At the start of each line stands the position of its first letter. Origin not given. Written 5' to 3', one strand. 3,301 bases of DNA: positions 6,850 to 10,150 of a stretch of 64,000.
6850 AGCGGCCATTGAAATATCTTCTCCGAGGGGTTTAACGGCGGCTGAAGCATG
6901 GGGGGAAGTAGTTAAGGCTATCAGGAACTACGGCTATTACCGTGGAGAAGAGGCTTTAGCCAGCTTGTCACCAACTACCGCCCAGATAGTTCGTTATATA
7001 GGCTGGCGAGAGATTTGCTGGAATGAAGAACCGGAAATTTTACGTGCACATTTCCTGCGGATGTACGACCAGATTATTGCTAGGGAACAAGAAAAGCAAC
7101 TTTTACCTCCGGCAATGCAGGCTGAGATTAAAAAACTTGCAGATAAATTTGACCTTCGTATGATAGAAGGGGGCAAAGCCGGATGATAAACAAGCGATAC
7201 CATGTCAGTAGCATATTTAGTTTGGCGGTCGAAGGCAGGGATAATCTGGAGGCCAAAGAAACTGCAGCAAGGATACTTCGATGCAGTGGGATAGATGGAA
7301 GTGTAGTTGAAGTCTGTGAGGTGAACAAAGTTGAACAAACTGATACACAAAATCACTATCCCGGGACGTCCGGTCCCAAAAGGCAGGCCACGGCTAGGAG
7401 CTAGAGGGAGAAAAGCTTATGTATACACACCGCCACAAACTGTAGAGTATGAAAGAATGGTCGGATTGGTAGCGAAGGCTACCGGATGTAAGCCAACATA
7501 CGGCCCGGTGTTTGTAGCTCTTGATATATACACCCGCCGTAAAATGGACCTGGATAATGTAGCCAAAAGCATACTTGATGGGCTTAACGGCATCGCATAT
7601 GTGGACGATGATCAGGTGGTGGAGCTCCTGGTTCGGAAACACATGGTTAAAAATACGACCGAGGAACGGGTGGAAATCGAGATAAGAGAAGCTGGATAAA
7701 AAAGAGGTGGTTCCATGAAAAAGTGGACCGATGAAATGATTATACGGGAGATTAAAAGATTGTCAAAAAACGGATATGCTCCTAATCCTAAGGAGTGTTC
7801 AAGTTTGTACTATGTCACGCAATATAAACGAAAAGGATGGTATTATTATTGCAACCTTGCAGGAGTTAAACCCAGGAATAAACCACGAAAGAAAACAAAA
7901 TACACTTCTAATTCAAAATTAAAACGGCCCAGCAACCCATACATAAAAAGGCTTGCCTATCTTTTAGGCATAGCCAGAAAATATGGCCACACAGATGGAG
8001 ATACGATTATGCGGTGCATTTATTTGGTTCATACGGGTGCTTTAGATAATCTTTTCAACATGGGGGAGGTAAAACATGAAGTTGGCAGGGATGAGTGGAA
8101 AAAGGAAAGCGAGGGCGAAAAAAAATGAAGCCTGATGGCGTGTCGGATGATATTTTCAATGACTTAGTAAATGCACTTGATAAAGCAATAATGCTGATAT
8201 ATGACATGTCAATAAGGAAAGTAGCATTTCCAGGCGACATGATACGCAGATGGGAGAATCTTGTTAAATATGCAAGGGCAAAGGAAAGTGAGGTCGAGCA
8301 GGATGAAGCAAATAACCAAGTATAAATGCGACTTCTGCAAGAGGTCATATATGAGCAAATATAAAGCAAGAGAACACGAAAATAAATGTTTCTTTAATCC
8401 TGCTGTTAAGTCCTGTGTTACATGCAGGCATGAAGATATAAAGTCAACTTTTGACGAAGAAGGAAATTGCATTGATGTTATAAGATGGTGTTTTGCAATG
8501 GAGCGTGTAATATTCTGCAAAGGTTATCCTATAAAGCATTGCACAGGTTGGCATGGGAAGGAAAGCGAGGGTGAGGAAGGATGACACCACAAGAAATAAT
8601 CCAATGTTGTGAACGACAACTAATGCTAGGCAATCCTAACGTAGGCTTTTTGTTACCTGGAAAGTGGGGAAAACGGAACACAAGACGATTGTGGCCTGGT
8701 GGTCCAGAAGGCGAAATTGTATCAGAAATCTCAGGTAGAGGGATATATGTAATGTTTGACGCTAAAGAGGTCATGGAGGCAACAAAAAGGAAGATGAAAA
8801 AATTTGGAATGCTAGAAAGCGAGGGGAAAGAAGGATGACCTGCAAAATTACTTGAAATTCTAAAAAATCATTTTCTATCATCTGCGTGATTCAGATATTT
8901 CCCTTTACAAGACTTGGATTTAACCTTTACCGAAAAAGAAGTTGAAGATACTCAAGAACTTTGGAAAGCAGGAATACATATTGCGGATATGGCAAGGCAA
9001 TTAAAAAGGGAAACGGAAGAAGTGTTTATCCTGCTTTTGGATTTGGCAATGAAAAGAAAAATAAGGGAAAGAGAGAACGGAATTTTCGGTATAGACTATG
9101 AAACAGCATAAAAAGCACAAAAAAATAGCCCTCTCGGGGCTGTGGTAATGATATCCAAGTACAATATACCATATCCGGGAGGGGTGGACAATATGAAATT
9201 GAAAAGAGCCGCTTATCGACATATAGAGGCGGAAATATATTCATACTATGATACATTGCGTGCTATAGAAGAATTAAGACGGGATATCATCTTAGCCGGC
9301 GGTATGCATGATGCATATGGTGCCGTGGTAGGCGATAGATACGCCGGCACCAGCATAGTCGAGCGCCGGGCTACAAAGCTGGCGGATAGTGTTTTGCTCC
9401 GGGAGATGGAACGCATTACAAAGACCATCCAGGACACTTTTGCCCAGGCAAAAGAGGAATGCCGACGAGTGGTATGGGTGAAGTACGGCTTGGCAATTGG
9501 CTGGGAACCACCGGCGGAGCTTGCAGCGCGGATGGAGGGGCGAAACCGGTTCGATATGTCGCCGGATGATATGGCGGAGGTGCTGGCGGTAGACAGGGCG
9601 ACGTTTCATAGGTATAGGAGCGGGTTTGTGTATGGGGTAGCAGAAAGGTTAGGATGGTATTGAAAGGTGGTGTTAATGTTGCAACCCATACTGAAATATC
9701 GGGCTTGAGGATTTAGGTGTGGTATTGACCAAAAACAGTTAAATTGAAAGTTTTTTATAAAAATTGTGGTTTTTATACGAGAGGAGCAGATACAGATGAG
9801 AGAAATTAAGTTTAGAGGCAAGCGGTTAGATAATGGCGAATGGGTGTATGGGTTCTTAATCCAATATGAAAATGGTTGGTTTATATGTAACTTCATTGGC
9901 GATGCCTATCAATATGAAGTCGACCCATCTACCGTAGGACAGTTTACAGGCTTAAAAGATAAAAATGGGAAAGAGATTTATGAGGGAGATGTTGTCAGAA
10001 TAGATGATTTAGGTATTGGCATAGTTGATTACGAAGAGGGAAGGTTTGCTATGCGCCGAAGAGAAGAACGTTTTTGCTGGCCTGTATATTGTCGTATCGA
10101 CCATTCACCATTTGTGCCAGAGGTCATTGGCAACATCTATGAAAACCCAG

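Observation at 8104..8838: Second, different junction cassette (…ESEGE… purine-rich SD + ATGA), four copies, one leading only to a 6-codon stub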

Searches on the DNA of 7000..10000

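Call 50: search_rna_families(source=window, start=7000, end=10000, threshold=evalue, max_evalue=1)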
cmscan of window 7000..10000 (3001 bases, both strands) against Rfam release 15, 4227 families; matches with E-value up to 1: 0.
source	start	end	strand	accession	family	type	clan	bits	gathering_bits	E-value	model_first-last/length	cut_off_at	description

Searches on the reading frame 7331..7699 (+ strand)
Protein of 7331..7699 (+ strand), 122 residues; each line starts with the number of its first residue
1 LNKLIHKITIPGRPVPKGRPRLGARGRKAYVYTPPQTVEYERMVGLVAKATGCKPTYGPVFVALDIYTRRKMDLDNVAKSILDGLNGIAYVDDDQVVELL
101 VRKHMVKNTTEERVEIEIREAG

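Call 13: search_protein_families(library=pfam, proteins=[window:7331-7699:+], max_evalue=0.01)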
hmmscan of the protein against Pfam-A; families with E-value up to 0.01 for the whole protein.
window:7331-7699:+ (122 aa): 1 family
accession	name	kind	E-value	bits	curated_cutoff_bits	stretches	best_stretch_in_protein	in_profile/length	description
PF05866.16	RusA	-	1.2e-22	81.2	22.8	1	11-119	1-124/124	Endodeoxyribonuclease RusA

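Call 14: search_protein_families(library=phrogs, proteins=[window:7331-7699:+], max_evalue=0.01)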
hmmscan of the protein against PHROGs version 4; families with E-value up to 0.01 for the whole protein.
window:7331-7699:+ (122 aa): 8 families
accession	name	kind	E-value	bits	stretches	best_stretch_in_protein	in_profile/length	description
phrog_140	-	DNA, RNA and nucleotide metabolism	1.4e-24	88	1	6-120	39-167/219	RusA-like Holliday junction resolvase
phrog_34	-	DNA, RNA and nucleotide metabolism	4e-14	53.9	1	30-121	100-194/259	RusA-like Holliday junction resolvase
phrog_1682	-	DNA, RNA and nucleotide metabolism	3.2e-08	34.3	1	40-121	61-145/387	RusA-like Holliday junction resolvase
phrog_1532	-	unknown function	2.5e-07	31.3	1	68-120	20-71/80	-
phrog_11573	-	unknown function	3.5e-07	31.5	1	55-119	44-108/110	-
phrog_3055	-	DNA, RNA and nucleotide metabolism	8.9e-07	29.5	1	70-119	160-209/233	RusA-like Holliday junction resolvase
phrog_24390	-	unknown function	0.00014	23.1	1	67-118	7-55/62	-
phrog_11894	-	DNA, RNA and nucleotide metabolism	0.0072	17.6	0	13-119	10-119/122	RusA-like Holliday junction resolvase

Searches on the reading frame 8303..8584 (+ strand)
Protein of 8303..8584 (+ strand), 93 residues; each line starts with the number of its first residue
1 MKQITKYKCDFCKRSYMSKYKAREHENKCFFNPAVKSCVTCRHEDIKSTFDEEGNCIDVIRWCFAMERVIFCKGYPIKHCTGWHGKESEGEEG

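Call 13: search_protein_families(library=pfam, proteins=[window:8303-8584:+], max_evalue=0.01)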
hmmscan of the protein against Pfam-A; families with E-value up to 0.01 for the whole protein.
window:8303-8584:+ (93 aa): 0 families

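Call 14: search_protein_families(library=phrogs, proteins=[window:8303-8584:+], max_evalue=0.01)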
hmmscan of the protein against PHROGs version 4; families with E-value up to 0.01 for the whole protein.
window:8303-8584:+ (93 aa): 0 families

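Call 15: find_related_loci(query=window:8303-8584:+, collection=viral_contigs, flank=4000)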
Query window:8303-8584:+ (93 aa) in viral_contigs; peptide patterns used: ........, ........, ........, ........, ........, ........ (x = any residue, [..] = any of these).
5 stretches matched a pattern; 5 encode a relative of the query (tblastn E <= 1e-3); 5 distinct loci.
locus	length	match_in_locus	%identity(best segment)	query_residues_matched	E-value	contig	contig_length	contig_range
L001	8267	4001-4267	64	1-89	4e-36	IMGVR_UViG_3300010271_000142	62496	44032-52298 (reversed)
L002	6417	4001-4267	64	1-89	4e-36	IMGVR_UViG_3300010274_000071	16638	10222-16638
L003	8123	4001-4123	44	1-43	8e-5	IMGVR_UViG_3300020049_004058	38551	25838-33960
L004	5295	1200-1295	45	1-33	1e-4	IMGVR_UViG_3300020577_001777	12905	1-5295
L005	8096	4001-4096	45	1-33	3e-4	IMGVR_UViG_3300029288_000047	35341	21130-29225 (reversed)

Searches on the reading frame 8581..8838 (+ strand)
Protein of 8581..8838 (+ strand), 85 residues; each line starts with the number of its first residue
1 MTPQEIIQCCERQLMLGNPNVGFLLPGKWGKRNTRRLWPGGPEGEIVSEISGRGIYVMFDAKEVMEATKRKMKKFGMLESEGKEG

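Call 13: search_protein_families(library=pfam, proteins=[window:8581-8838:+], max_evalue=0.01)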
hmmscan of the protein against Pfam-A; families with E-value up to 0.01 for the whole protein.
window:8581-8838:+ (85 aa): 0 families

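Call 14: search_protein_families(library=phrogs, proteins=[window:8581-8838:+], max_evalue=0.01)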
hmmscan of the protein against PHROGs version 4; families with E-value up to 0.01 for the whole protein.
window:8581-8838:+ (85 aa): 0 families

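Call 16: find_related_loci(query=window:8581-8838:+, collection=viral_contigs, flank=4000)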
Query window:8581-8838:+ (85 aa) in viral_contigs; peptide patterns used: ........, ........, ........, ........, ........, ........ (x = any residue, [..] = any of these).
15 stretches matched a pattern; 8 encode a relative of the query (tblastn E <= 1e-3); 8 distinct loci.
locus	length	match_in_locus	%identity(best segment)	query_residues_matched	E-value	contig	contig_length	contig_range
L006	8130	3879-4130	96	1-84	1e-52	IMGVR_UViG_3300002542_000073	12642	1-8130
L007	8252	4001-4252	96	1-84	1e-52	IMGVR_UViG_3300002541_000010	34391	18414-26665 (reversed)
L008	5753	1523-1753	94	1-77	3e-47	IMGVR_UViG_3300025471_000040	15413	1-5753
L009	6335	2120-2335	97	1-72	6e-46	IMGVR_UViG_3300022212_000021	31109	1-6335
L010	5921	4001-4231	87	1-77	1e-43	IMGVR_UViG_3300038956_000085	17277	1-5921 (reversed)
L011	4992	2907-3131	87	1-75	2e-41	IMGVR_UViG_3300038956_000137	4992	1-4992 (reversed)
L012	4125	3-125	88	44-85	1e-17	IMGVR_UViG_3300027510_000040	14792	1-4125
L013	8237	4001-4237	47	1-70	9e-16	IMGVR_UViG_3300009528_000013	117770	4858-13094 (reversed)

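Call 48: find_encoding_contigs(protein=window:8581-8838:+, flank=4000, max_places=10)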
Protein window:8581-8838:+ (85 aa): 1 contig read that carries it; 1 place shown.
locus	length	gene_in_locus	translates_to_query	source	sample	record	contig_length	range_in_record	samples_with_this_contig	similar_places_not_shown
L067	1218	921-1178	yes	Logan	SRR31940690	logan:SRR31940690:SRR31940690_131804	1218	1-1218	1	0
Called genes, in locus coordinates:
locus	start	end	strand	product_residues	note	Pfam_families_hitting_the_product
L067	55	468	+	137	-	-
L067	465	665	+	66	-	-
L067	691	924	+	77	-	-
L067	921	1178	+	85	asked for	-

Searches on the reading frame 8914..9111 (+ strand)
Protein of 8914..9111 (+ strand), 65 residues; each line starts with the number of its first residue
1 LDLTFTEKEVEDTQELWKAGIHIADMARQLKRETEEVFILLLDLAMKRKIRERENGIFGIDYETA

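Call 13: search_protein_families(library=pfam, proteins=[window:8914-9111:+], max_evalue=0.01)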
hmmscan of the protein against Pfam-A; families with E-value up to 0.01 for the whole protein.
window:8914-9111:+ (65 aa): 1 family
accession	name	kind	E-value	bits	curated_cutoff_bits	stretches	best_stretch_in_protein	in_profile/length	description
PF14612.12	Ino80_Iec3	-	0.00085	19.8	27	1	4-50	13-58/70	IEC3 subunit of the Ino80 complex, chromatin re-modelling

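Call 14: search_protein_families(library=phrogs, proteins=[window:8914-9111:+], max_evalue=0.01)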
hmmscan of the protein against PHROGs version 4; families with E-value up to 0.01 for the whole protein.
window:8914-9111:+ (65 aa): 1 family
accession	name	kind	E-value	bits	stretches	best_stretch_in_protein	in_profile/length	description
phrog_3356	-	integration and excision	8.7e-18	65.8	1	1-61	24-84/168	transposase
